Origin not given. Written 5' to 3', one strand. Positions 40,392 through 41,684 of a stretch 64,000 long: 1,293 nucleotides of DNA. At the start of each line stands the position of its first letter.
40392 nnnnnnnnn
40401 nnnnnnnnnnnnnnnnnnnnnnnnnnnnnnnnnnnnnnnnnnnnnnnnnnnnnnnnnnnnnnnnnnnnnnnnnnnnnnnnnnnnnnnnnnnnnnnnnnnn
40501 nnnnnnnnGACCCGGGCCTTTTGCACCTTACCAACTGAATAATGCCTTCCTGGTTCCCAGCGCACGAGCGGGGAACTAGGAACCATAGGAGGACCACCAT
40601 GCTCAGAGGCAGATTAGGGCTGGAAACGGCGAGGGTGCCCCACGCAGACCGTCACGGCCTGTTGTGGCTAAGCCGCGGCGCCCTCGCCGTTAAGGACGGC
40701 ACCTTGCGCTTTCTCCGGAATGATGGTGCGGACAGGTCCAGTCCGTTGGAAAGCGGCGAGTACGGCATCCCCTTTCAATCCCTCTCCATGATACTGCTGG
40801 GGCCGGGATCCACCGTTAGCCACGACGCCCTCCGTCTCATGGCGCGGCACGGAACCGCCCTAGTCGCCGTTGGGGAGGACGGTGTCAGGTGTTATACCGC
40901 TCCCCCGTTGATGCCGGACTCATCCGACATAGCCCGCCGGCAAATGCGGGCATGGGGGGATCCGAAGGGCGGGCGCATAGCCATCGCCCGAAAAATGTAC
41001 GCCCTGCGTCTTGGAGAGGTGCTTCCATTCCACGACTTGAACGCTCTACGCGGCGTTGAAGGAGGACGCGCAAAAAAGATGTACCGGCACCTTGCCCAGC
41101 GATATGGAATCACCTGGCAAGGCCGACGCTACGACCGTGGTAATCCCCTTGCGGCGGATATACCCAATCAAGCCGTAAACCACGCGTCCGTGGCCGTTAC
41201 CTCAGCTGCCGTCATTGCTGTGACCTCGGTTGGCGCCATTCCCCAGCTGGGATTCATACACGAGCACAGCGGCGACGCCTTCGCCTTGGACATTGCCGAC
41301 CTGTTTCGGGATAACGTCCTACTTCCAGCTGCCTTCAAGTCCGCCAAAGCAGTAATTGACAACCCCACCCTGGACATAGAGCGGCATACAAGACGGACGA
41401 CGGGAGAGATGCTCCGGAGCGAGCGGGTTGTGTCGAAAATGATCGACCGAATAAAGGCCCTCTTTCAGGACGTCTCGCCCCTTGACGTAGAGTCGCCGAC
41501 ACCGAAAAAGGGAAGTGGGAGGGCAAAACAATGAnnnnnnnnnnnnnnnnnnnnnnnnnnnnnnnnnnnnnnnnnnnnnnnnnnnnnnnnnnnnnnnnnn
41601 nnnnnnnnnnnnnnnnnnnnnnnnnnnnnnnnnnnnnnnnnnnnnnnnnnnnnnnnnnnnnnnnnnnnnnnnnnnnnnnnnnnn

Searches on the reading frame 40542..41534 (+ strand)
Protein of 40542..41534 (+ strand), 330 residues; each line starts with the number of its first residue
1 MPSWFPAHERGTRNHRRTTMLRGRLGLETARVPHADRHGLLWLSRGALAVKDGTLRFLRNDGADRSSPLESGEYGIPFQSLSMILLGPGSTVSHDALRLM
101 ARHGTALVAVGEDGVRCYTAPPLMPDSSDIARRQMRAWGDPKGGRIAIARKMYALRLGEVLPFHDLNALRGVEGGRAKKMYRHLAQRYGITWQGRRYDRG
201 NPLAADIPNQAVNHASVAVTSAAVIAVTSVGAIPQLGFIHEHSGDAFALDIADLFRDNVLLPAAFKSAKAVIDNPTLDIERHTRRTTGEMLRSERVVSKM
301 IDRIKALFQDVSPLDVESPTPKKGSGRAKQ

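Call 11: find_encoding_contigs(protein=window:40542-41534:+, flank=2000, max_places=4)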
Protein window:40542-41534:+ (330 aa): no gene with exactly this product is on record in the collection.
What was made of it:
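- Tried and rejected: An exact look-up of the window's Cas1 found no record (call 11).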

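Call 13: search_protein_families(library=pfam, proteins=[window:40542-41534:+])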
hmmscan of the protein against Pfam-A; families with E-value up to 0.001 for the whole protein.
window:40542-41534:+ (330 aa): 1 family
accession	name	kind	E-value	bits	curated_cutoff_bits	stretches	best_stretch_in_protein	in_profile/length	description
PF01867.21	Cas_Cas1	-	2.6e-11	43.7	22.3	2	164-257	146-239/283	CRISPR associated protein Cas1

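Call 21: find_related_loci(query=window:40542-41534:+, collection=genome_contigs, flank=10000)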
Query window:40542-41534:+ (330 aa) in genome_contigs; peptide patterns used: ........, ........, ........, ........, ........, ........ (x = any residue, [..] = any of these).
257 stretches matched a pattern; 184 encode a relative of the query (tblastn E <= 1e-3); the best 80 are kept; 80 distinct loci.
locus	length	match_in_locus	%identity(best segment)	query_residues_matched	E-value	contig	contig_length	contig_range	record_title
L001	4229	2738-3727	96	1-330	0e+0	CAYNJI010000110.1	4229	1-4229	MAG TPA_asm: uncultured Dehalococcoidia bacterium isolate SRP144767_co2_130 genome assembly, contig: NODE_24733_length_4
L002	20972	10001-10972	92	7-330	0e+0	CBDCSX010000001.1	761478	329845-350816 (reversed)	MAG: Dehalococcoidia bacterium isolate d16e51a1-bce5-44a0-b433-43a10ca61d1e genome assembly, contig: contig_1, whole gen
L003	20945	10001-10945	84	15-329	4e-179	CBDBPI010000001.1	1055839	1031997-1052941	MAG: Dehalococcoidia bacterium isolate 10daed5f-1fdc-4a8a-833a-0f530d489894 genome assembly, contig: contig_1, whole gen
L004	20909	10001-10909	86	13-315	3e-175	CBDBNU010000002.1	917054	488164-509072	MAG: Dehalococcoidia bacterium isolate 71a96c89-020c-4782-a771-d9249ff8f4bc genome assembly, contig: contig_2, whole gen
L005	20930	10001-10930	83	16-325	1e-173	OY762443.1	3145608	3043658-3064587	MAG: Dehalococcoidia bacterium isolate e17dd254-e2e4-46ca-aa76-34ed56c1cae1 genome assembly, chromosome: 1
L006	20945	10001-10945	81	16-330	5e-172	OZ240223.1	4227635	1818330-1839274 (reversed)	MAG: Dehalococcoidia bacterium isolate f6a585c4-e35e-4cc9-a722-66a179f45198 genome assembly, chromosome: 1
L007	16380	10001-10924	82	18-325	1e-171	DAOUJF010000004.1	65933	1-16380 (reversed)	MAG TPA_asm: Dehalococcoidia bacterium isolate S32_247 k113_2405582, whole genome shotgun sequence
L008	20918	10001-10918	82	16-321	3e-170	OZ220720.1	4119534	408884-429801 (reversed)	MAG: Dehalococcoidia bacterium isolate c1ccb28d-03af-49da-9b48-84a9185dfe7a genome assembly, chromosome: 1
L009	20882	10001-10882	85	19-312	1e-169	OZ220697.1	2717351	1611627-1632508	MAG: Dehalococcoidia bacterium isolate 552d0281-56ae-4b1c-9010-7409b7828556 genome assembly, chromosome: 1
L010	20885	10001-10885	85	18-312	2e-169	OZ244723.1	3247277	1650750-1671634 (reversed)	MAG: Dehalococcoidia bacterium isolate 760011ba-b86d-4164-aa55-395d04384f54 genome assembly, chromosome: 1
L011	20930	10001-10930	82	16-325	3e-169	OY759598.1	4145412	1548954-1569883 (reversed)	MAG: Dehalococcoidia bacterium isolate 9e3974e8-1b76-4a2a-ace1-a6b9f67a3735 genome assembly, chromosome: 1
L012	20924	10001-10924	83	13-320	4e-169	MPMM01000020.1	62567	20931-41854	MAG: SAR202 cluster bacterium bin22 NODE_842_length_62567_cov_17.0996_ID_1683, whole genome shotgun sequence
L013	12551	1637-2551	85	17-321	1e-168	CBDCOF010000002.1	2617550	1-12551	MAG: Dehalococcoidia bacterium isolate f6db25fd-3272-4cc8-8767-510b53d0c936 genome assembly, contig: contig_2, whole gen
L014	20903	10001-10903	83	11-311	1e-167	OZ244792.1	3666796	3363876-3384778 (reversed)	MAG: Dehalococcoidia bacterium isolate ad4dcc4a-e611-4ae4-9ebb-ef3820abf337 genome assembly, chromosome: 1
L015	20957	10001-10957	78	14-330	3e-167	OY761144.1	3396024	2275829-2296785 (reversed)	MAG: Dehalococcoidia bacterium isolate d500c233-76a3-46e4-a508-06ea1f82037c genome assembly, chromosome: 1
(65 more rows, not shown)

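Call 55: search_protein_families(library=ncbifam, proteins=[window:40542-41534:+], max_evalue=0.001)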
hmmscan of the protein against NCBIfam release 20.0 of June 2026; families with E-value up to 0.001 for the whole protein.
window:40542-41534:+ (330 aa): 7 families
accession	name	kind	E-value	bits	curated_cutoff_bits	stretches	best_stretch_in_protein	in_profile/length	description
TIGR03638.1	cas1_ECOLI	exception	2.1e-80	269.8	215.6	1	31-308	3-268/269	type I-E CRISPR-associated endonuclease Cas1e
TIGR00287.1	cas1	equivalog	1.8e-28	99.6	71.7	2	165-273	151-260/327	CRISPR-associated endonuclease Cas1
TIGR03637.1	cas1_YPEST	exception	1.2e-14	54.4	150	2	167-307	173-305/307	type I-F CRISPR-associated endonuclease Cas1f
TIGR03639.1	cas1_NMENI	exception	6.5e-05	22.4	120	1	179-259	145-225/278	type II CRISPR-associated endonuclease Cas1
TIGR03640.1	cas1_DVULG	exception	0.00012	21.3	385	1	149-257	140-251/340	type I-C CRISPR-associated endonuclease Cas1c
NF049935.1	cas4g_cas1g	exception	0.0003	19.4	560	0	164-259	358-459/546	CRISPR-associated endonuclease Cas4g/Cas1g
TIGR04093.1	cas1_CYANO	exception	0.00038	19.5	385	1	162-257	150-245/334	type I-D CRISPR-associated endonuclease Cas1d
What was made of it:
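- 40542..41818 (+): cas1e (40542-41534) and cas2 (41531-41818). TIGR03638 cas1_ECOLI scores 269.8 bits (call 55).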
